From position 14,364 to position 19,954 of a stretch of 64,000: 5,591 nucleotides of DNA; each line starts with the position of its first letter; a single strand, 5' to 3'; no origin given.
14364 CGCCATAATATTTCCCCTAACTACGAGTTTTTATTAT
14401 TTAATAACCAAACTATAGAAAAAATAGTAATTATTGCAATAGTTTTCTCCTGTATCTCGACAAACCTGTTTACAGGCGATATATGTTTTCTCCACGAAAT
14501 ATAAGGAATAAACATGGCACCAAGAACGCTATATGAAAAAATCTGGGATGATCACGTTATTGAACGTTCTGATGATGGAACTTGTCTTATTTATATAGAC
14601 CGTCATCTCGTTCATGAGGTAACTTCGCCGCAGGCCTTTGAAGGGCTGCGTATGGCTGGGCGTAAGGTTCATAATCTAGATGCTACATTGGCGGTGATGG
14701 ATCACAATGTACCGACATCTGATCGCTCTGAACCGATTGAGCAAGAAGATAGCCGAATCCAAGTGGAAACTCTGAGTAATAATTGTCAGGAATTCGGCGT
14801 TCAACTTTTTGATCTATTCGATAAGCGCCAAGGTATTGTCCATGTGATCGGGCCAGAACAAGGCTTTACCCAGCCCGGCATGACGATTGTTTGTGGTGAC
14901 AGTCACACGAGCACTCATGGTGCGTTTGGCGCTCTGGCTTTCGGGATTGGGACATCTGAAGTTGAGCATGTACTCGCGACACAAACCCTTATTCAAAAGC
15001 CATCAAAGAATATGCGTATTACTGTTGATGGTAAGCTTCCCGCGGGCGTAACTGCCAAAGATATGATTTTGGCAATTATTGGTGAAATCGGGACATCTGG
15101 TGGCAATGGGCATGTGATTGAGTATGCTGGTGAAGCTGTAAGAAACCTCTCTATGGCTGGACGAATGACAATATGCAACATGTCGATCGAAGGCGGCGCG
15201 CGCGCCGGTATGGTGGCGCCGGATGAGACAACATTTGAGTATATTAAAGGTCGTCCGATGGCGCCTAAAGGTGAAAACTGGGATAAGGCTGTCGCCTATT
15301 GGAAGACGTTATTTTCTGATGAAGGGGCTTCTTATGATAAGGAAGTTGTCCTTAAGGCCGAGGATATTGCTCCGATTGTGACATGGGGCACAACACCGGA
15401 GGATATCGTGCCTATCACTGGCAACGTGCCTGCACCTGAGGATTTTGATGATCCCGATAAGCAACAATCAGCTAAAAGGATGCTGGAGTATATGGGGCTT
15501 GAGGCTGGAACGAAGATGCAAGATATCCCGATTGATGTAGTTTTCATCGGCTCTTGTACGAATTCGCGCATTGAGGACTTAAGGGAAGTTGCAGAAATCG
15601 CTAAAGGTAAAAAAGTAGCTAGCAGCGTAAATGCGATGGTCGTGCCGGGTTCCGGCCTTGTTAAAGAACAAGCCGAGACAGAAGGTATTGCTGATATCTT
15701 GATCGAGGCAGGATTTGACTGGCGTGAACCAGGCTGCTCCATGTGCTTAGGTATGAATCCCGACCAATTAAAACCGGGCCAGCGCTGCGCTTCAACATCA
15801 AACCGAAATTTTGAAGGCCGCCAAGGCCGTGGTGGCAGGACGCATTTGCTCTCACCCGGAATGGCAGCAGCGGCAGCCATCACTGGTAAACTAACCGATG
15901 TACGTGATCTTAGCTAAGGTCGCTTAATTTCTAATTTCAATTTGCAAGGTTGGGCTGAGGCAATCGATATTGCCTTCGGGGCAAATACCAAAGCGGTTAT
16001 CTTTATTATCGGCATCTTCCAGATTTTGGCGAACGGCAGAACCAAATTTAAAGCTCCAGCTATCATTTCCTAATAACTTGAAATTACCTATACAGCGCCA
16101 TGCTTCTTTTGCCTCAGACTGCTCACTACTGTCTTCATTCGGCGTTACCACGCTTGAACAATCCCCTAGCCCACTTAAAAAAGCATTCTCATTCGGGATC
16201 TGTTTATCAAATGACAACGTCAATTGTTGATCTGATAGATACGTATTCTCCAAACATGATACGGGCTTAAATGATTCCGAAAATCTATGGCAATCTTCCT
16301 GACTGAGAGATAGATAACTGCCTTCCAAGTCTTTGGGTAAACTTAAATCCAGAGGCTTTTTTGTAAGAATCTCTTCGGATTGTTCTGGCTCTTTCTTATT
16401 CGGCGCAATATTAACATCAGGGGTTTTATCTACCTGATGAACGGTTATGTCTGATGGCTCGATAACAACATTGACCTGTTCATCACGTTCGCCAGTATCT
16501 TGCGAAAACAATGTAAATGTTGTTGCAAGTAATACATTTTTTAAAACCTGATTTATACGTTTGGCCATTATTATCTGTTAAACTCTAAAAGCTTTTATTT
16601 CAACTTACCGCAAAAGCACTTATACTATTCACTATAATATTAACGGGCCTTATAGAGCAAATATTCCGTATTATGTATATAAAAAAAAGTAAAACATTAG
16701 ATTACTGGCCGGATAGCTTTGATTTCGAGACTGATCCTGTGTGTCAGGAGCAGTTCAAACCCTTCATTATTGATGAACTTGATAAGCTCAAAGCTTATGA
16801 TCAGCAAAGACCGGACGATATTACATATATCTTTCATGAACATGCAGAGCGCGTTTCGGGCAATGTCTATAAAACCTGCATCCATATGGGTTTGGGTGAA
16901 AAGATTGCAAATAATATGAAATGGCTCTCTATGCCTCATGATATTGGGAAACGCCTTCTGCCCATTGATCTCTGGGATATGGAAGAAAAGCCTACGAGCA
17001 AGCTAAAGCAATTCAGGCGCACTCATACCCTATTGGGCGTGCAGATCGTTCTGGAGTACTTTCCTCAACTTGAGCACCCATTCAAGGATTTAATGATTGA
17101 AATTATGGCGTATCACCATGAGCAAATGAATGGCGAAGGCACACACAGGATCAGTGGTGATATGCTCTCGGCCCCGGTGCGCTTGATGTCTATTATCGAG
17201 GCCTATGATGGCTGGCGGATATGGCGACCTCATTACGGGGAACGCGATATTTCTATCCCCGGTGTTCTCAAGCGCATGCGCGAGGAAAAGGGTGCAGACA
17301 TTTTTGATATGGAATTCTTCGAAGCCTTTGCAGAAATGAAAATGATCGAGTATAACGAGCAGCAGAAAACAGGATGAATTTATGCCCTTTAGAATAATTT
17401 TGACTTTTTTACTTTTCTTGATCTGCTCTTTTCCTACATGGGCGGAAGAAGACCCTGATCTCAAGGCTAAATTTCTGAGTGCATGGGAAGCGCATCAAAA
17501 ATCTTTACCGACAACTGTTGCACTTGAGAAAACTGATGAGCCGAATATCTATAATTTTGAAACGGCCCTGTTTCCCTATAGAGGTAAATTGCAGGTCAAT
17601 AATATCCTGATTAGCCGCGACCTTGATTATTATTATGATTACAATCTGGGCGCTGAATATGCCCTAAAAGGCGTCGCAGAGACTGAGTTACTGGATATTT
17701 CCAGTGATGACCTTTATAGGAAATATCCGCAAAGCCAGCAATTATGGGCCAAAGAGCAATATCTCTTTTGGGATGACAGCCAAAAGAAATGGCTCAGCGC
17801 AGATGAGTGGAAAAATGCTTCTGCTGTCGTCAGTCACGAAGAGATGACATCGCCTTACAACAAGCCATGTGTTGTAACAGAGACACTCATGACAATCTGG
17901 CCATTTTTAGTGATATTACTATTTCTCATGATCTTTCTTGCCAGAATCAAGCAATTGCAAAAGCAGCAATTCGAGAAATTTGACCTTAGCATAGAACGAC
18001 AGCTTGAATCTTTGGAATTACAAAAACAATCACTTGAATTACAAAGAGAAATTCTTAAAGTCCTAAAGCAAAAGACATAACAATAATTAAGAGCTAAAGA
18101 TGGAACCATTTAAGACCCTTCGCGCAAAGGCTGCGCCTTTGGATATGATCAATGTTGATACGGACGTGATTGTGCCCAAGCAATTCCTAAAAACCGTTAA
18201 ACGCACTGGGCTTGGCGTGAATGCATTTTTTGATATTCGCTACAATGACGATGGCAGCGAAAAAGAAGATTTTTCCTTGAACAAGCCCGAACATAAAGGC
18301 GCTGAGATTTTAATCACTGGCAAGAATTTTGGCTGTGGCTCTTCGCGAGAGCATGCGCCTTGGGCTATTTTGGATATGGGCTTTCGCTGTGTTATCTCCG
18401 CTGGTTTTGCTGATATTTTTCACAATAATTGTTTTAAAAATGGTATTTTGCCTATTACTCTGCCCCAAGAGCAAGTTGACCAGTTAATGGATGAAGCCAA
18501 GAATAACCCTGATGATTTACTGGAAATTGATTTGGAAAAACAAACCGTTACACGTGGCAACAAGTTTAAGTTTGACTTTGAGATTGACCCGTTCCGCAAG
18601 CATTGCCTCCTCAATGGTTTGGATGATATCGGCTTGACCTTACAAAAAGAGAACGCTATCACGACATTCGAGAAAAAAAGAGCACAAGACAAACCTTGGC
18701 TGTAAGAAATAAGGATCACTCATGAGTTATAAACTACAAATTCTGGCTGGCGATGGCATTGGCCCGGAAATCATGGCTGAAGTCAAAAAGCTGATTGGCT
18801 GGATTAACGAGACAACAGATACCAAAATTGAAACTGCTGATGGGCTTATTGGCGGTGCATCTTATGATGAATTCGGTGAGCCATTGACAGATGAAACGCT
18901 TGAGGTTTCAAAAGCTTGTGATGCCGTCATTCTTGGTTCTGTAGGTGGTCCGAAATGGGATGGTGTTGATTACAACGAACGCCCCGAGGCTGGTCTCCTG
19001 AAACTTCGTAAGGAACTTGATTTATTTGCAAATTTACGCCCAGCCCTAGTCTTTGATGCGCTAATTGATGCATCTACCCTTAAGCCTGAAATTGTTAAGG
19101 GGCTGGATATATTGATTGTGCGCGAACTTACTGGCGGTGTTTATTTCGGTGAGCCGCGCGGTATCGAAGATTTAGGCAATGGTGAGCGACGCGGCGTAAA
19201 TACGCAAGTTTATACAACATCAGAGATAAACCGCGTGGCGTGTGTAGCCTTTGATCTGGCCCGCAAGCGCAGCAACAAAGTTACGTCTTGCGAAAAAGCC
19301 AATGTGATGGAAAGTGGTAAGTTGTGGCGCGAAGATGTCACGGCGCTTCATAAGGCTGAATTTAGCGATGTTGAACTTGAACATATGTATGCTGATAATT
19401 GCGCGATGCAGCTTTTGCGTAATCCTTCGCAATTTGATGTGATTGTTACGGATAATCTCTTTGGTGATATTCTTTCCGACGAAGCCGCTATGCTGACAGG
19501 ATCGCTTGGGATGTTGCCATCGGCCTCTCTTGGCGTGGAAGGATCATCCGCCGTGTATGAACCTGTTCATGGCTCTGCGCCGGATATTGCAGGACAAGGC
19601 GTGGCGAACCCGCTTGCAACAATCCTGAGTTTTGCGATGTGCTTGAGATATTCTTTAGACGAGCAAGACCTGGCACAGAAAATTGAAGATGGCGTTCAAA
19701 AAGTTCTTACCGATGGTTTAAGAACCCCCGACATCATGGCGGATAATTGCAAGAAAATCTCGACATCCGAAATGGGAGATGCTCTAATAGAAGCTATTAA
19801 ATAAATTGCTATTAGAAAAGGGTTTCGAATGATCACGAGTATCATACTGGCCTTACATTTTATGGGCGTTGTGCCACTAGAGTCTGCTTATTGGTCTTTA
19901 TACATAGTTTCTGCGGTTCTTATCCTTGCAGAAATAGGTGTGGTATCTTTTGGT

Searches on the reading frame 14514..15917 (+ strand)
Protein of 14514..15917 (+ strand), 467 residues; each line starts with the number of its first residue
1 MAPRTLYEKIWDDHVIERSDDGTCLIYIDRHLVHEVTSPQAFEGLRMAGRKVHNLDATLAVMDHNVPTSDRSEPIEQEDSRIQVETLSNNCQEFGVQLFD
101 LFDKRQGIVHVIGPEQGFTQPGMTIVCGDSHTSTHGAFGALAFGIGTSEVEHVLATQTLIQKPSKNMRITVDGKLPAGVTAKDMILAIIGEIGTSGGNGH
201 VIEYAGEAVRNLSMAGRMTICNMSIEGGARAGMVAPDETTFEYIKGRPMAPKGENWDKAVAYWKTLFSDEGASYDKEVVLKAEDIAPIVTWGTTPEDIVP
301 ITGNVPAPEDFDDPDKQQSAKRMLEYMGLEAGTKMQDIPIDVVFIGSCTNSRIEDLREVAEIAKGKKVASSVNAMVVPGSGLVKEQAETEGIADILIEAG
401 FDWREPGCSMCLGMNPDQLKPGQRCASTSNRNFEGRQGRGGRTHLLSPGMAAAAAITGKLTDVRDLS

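Call 36: search_protein_families(library=pfam, proteins=[window:14514-15917:+], max_evalue=0.00001)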
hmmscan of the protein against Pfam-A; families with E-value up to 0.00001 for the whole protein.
window:14514-15917:+ (467 aa): 1 family
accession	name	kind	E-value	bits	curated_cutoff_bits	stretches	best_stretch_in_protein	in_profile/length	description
PF00330.25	Aconitase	-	5.5e-188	626.1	28.7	1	8-458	1-463/463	Aconitase family (aconitate hydratase)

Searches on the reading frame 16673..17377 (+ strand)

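Call 36: search_protein_families(library=pfam, proteins=[window:16673-17377:+], max_evalue=0.00001)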
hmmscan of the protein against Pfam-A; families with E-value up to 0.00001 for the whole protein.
window:16673-17377:+ (234 aa): 1 family
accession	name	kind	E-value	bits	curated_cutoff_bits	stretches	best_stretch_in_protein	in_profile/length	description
PF13487.12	HD_5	-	2.7e-08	34.2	27.2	1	54-212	14-167/170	HD domain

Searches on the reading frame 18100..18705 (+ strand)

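Call 36: search_protein_families(library=pfam, proteins=[window:18100-18705:+], max_evalue=0.00001)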
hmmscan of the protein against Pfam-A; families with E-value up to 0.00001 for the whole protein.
window:18100-18705:+ (201 aa): 1 family
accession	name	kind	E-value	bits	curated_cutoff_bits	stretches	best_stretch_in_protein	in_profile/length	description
PF00694.25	Aconitase_C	-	7.5e-35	120.6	22.8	1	1-124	1-131/131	Aconitase C-terminal domain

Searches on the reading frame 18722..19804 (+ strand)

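Call 38: search_protein_families(library=pfam, proteins=[window:18722-19804:+], max_evalue=0.00001)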
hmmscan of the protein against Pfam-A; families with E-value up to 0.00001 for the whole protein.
window:18722-19804:+ (360 aa): 1 family
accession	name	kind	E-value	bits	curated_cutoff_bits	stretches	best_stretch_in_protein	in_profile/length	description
PF00180.25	Iso_dh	-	1.4e-138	462.3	27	1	5-354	2-347/348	Isocitrate/isopropylmalate dehydrogenase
